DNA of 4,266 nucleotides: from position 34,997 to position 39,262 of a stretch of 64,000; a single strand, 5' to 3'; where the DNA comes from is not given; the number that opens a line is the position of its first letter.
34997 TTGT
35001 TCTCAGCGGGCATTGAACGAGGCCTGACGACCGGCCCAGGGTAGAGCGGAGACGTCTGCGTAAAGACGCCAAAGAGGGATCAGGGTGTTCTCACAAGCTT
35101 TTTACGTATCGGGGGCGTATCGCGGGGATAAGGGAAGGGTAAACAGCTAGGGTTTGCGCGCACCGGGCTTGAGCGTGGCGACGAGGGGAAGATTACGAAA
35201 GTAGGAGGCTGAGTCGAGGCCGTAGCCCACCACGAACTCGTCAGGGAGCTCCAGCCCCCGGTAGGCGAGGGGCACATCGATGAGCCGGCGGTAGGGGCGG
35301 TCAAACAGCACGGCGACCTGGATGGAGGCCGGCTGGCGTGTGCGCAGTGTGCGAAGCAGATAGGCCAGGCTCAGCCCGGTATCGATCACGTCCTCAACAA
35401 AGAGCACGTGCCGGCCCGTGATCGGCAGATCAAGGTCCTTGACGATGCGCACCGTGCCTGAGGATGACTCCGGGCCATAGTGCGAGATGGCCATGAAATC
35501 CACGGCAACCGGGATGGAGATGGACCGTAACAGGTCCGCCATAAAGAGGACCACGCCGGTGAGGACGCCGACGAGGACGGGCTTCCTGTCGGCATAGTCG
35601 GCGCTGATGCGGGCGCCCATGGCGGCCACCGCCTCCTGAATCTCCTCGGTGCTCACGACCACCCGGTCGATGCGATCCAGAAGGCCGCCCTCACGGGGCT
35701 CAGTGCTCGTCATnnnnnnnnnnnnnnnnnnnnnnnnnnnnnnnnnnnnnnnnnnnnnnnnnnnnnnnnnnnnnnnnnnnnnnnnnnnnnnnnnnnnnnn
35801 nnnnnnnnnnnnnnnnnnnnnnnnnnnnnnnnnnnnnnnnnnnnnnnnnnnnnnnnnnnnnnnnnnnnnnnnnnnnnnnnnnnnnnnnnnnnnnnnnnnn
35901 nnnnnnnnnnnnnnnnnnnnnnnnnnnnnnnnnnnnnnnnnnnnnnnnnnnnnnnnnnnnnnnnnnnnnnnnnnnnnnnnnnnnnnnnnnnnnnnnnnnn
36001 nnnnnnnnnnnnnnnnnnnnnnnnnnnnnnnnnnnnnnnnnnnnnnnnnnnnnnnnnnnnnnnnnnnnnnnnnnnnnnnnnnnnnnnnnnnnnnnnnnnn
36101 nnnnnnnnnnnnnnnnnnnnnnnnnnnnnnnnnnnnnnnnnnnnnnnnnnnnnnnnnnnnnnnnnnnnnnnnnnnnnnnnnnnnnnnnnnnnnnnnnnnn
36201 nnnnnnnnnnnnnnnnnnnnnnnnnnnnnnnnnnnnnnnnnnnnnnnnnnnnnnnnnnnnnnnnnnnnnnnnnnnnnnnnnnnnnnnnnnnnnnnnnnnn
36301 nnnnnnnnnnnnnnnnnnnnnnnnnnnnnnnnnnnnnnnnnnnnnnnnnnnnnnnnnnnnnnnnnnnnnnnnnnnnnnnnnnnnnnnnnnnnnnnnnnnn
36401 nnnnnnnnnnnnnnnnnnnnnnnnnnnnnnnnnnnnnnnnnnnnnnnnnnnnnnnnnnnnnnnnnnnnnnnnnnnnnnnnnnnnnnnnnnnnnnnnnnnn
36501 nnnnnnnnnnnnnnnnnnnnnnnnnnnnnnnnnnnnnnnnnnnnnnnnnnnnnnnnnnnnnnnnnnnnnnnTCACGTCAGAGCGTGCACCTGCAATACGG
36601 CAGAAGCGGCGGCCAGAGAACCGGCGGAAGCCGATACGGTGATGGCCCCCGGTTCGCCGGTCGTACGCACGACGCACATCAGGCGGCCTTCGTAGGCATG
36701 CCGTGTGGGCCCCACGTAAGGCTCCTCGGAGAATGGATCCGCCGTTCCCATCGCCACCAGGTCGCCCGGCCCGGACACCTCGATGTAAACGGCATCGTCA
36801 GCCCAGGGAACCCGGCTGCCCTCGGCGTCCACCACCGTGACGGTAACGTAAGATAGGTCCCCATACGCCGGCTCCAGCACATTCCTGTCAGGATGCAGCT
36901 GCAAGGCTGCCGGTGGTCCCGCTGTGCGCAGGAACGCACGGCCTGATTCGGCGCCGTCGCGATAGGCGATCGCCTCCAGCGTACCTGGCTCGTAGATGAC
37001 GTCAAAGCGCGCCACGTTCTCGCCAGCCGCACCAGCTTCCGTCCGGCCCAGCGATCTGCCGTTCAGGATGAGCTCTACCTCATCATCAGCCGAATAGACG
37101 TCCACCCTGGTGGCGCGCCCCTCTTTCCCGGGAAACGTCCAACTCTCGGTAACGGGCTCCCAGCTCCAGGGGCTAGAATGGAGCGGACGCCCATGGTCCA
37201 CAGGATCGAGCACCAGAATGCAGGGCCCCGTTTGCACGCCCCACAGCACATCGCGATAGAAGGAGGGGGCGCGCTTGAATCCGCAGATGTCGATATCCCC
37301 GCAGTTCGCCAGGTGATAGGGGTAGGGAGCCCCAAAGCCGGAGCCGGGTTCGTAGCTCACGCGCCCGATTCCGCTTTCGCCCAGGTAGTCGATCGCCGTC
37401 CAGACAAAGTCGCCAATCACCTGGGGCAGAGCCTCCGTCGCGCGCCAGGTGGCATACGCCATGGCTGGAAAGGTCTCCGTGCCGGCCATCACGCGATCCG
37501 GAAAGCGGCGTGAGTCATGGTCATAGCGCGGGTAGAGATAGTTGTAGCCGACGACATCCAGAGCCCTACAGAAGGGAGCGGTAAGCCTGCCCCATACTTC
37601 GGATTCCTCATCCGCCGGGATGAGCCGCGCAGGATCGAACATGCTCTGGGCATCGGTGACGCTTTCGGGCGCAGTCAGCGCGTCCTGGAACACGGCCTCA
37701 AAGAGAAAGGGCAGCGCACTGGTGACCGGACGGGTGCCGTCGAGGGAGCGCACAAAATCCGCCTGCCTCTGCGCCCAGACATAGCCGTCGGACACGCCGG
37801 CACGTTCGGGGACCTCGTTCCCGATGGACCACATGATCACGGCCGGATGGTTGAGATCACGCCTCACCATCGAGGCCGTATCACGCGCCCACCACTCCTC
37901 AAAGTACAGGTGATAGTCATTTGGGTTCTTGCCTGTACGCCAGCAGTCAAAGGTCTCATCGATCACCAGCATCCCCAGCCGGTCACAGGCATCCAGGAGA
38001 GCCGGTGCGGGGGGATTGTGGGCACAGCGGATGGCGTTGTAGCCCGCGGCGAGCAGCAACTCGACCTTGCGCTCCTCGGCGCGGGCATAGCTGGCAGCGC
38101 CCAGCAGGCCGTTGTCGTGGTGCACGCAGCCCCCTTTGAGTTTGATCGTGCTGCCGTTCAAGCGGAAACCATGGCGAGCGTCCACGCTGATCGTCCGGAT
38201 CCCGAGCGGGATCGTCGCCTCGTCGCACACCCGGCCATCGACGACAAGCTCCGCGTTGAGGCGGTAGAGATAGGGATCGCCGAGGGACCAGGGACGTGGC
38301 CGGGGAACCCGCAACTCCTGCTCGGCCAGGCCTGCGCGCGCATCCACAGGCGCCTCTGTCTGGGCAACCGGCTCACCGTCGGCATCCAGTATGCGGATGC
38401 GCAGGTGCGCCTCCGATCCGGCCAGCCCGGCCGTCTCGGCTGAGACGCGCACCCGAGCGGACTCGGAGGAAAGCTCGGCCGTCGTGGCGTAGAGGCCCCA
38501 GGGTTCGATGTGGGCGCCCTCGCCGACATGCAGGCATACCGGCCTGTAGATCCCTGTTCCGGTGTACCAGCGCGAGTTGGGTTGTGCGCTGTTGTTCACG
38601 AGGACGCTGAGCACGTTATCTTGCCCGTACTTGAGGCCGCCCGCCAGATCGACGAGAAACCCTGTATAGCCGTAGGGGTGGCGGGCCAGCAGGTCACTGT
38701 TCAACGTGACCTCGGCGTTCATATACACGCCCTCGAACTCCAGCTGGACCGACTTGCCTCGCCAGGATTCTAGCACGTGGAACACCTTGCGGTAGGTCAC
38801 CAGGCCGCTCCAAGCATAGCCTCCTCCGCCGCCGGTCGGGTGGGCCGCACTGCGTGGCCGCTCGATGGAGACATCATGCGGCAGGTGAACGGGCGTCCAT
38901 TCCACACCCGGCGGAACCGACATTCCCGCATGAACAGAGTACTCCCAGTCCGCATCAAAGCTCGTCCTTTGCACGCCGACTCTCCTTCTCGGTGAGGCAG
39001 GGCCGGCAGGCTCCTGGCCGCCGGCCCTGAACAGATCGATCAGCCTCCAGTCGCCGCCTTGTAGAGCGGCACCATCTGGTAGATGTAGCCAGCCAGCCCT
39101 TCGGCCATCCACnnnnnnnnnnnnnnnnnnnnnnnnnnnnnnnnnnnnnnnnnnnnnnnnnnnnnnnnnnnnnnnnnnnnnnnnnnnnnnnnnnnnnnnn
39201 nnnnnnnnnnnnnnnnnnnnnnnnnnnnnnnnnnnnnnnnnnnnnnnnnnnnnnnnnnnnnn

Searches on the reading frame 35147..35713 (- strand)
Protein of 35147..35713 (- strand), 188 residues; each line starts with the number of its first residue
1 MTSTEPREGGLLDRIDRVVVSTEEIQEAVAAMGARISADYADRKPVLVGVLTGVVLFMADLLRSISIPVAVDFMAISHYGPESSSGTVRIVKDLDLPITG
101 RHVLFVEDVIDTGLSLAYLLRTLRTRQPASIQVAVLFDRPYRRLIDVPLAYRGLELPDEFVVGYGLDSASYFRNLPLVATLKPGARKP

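Call 7: search_protein_families(library=pfam, proteins=[window:35147-35713:-], max_evalue=0.001)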
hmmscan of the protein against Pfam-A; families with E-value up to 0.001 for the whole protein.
window:35147-35713:- (188 aa): 1 family
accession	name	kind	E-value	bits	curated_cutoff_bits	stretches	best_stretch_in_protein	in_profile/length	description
PF00156.33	Pribosyltran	-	9.7e-23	80.7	26.3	1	22-168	2-157/158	Phosphoribosyl transferase domain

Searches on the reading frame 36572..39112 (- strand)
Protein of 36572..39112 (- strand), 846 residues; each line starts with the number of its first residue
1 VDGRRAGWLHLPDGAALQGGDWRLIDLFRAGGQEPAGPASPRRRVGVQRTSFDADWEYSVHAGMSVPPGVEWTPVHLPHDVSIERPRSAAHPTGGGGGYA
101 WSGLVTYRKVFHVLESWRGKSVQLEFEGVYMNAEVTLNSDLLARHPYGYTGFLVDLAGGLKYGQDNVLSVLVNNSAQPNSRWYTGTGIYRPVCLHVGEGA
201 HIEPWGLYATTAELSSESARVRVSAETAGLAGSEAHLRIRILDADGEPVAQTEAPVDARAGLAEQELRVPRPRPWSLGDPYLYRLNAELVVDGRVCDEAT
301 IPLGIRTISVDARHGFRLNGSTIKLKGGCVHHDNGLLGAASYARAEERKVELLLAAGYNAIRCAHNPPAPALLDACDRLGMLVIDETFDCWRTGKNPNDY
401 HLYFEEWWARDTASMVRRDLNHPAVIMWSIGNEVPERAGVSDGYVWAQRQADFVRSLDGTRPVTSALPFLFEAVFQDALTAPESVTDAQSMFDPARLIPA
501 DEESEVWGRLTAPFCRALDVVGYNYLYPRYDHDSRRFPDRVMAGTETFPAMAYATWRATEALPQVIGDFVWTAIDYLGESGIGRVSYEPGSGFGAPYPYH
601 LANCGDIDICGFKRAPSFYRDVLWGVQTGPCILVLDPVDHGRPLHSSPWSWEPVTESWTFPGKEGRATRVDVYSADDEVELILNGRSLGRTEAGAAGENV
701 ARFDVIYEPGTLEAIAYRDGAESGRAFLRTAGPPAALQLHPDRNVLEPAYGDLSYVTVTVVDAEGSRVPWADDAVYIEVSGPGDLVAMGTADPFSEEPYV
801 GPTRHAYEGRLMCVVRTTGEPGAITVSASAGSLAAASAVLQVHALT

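Call 7: search_protein_families(library=pfam, proteins=[window:36572-39112:-], max_evalue=0.001)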
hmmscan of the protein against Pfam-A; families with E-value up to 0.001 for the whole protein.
window:36572-39112:- (846 aa): 6 families
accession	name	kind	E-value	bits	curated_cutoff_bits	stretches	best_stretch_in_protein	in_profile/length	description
PF18565.7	Glyco_hydro2_C5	-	3.6e-30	104.3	32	1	737-837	1-101/103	Glycoside hydrolase family 2 C-terminal domain 5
PF02836.23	Glyco_hydro_2_C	-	5.6e-22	78.7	21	1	316-464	8-159/302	Glycosyl hydrolases family 2, TIM barrel domain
PF16355.11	DUF4982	-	5.2e-17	62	23.9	1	665-722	1-59/61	Domain of unknown function (DUF4982)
PF00703.27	Glyco_hydro_2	-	5.1e-13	50.2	23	1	208-306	6-109/109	Glycosyl hydrolases family 2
PF02837.24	Glyco_hydro_2_N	-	2.5e-12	47.5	28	1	101-194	63-165/169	Glycosyl hydrolases family 2, sugar binding domain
PF22666.2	Glyco_hydro_2_N2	-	0.00027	21.5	27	1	106-176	51-121/167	Glycosyl hydrolase 2 galactose-binding domain-like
